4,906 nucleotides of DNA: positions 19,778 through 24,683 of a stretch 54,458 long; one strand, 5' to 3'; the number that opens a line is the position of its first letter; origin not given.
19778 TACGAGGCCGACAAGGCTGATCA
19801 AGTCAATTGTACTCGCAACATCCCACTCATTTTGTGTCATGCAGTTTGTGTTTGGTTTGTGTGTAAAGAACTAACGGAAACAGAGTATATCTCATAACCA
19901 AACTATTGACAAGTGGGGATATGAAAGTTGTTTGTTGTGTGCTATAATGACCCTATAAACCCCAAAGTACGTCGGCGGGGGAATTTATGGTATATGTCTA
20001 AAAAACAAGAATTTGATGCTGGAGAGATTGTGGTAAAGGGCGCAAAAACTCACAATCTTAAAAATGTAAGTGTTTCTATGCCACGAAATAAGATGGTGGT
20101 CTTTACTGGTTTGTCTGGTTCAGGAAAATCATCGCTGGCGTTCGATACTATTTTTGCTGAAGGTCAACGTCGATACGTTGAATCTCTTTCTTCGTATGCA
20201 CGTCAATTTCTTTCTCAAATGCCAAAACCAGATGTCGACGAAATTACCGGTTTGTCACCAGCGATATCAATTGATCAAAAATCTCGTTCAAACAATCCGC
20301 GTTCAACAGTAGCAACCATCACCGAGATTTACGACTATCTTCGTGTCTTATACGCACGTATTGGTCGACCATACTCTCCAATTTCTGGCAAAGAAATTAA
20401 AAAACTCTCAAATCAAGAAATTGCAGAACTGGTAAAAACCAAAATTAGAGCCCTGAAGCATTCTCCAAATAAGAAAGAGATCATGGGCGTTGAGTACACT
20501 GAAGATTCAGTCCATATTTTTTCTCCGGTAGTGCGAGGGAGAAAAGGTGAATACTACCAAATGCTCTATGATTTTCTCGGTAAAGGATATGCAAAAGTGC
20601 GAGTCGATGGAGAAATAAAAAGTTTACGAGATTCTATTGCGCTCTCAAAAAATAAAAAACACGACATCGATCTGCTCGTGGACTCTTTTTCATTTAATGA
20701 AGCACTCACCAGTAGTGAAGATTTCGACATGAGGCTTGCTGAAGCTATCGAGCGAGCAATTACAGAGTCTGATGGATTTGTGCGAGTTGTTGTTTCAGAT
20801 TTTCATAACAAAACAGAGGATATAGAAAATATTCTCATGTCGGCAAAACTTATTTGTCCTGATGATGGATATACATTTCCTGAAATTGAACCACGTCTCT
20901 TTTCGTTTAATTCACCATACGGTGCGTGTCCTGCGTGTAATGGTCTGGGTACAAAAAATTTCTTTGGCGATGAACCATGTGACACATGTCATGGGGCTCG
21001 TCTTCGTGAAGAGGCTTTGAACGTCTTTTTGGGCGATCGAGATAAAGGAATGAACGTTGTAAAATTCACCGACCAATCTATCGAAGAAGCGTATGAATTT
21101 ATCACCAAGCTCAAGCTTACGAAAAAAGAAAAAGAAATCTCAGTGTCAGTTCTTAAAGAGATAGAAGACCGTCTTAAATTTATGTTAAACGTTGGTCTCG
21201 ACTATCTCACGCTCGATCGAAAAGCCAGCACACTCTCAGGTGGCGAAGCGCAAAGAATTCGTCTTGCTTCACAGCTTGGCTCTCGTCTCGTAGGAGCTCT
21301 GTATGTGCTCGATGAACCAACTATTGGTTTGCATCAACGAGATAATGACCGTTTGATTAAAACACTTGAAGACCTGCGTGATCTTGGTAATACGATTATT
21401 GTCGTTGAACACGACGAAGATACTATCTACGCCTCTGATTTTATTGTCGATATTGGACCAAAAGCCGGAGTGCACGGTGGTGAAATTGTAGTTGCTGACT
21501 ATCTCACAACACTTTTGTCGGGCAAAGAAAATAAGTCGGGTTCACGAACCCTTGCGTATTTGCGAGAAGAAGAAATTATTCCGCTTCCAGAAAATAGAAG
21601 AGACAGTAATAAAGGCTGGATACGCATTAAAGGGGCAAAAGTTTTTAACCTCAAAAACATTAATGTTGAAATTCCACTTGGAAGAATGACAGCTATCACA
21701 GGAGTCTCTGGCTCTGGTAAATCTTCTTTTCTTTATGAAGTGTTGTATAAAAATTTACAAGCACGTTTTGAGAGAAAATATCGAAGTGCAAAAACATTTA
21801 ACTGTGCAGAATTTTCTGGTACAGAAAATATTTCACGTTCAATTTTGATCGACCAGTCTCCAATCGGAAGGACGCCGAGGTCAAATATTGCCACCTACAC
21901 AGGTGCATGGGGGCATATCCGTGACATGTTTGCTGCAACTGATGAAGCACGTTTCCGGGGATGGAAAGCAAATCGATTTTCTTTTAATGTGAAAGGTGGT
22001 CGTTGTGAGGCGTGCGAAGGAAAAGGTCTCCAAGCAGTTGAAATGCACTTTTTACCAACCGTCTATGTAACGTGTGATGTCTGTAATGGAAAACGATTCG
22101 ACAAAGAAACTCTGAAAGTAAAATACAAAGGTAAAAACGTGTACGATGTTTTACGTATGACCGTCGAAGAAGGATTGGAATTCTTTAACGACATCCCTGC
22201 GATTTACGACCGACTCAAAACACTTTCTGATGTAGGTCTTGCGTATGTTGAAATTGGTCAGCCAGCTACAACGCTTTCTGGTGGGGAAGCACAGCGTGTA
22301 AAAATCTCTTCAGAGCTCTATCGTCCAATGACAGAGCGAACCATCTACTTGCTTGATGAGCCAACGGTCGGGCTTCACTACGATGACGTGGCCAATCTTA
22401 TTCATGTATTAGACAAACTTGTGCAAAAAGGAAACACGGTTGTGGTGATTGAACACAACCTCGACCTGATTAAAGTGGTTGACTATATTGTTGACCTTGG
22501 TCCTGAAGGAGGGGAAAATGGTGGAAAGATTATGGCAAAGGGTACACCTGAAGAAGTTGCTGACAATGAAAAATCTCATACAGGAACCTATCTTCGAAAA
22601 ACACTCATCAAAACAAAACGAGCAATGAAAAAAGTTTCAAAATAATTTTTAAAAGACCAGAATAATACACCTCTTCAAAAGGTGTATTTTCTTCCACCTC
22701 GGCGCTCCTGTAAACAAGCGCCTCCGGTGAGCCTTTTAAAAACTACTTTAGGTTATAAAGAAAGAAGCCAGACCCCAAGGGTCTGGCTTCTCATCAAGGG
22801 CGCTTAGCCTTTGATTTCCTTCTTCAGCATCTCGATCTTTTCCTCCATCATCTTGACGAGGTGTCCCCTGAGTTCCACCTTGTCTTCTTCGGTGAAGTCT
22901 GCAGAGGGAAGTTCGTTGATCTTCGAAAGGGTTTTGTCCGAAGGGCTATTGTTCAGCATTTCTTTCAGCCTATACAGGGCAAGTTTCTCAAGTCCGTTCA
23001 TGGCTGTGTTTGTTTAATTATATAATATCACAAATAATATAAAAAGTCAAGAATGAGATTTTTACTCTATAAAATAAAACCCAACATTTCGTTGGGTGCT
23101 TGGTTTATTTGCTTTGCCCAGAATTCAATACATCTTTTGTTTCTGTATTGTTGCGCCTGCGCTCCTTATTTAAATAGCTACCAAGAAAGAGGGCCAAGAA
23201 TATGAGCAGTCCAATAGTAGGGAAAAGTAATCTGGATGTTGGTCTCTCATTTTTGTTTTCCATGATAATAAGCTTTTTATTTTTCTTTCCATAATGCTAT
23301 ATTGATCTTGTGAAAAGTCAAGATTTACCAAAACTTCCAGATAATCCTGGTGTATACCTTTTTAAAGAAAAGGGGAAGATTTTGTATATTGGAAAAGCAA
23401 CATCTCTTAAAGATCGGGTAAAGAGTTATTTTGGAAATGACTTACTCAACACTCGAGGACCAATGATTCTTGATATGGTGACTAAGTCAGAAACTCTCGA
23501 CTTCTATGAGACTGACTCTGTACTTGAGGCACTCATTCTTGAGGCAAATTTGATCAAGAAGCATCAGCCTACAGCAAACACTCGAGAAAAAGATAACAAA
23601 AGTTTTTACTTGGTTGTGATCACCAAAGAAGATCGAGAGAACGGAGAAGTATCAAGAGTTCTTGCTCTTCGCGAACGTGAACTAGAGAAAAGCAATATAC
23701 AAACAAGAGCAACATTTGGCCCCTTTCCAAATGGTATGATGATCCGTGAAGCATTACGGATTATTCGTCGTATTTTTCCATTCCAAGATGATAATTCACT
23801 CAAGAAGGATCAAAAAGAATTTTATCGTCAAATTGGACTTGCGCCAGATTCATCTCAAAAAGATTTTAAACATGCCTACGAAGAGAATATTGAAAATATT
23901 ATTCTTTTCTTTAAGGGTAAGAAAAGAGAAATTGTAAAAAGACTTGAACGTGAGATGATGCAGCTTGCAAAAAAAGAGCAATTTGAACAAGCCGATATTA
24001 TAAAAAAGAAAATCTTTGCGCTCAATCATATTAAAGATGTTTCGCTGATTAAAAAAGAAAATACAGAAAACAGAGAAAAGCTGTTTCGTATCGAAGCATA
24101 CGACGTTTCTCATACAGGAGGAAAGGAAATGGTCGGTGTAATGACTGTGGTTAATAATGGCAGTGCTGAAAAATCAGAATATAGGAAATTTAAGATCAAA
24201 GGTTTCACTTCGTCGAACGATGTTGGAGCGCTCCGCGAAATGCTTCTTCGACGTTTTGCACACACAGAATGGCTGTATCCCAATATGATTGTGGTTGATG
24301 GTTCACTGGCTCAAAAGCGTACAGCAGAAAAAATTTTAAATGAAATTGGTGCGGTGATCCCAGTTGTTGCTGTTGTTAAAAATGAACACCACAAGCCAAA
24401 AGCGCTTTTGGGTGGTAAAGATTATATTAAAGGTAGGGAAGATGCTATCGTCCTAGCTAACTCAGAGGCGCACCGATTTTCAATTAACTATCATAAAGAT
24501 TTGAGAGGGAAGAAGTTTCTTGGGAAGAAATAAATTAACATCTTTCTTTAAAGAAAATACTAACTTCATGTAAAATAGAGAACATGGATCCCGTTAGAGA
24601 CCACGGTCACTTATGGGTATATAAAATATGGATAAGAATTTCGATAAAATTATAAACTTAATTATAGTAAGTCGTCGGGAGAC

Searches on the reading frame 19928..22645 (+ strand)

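Call 62: search_protein_families(library=pfam, proteins=[window:19928-22645:+], max_evalue=0.0001)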
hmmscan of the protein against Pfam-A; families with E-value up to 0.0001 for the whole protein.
window:19928-22645:+ (905 aa): 10 families
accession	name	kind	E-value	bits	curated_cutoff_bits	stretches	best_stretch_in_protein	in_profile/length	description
PF00005.33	ABC_tran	-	7e-23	82.2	25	0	758-813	84-136/137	ABC transporter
PF17760.6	UvrA_inter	-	3.1e-22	79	23.3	1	191-289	15-107/109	UvrA interaction domain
PF02463.25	SMC_N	-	9.9e-11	41.9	40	0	34-508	5-210/220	RecF/RecN/SMC N terminal domain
PF13304.12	AAA_21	-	2.9e-09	37.9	27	0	782-841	237-296/304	AAA domain, putative AbiEii toxin, Type IV TA system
PF13555.12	AAA_29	-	5.1e-08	33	27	0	580-609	17-49/61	P-loop containing region of AAA domain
PF00684.25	DnaJ_CXXCXGXG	-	5.2e-07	30.3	32.7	0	692-722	17-50/65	DnaJ central domain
PF20703.3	nSTAND1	-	7.4e-06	26.3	27.1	0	586-616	34-60/379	Novel STAND NTPase 1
PF20720.3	nSTAND3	-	1.8e-05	24.9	27.2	0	41-73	4-36/155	Novel STAND NTPase 3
PF03193.22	RsgA_GTPase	-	7.1e-05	23.1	30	0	33-71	86-123/174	RsgA GTPase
PF13191.12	AAA_16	-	7.2e-05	23.8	32.6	0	49-97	19-71/167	AAA ATPase domain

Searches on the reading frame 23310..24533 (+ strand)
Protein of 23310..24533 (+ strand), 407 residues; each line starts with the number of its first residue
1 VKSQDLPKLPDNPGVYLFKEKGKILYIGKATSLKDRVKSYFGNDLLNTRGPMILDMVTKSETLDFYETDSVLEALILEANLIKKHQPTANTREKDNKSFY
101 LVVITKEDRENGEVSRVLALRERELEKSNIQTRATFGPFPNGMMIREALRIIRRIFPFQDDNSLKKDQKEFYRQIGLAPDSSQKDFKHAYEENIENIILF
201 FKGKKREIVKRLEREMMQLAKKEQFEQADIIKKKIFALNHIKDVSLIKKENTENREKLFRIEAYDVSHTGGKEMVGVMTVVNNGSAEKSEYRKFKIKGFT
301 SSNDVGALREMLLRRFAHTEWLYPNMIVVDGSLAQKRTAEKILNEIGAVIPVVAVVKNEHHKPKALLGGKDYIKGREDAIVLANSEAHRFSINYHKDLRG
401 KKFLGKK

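Call 62: search_protein_families(library=pfam, proteins=[window:23310-24533:+], max_evalue=0.0001)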
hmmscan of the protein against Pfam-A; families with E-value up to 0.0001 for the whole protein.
window:23310-24533:+ (407 aa): 2 families
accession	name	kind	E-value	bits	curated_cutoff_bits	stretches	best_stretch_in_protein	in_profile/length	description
PF08459.17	UvrC_RNaseH_dom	-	2.8e-31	109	22.3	1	256-383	8-131/159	UvrC RNAse H endonuclease domain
PF01541.30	GIY-YIG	-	3.7e-06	27.6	22.6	1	13-87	2-74/78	GIY-YIG catalytic domain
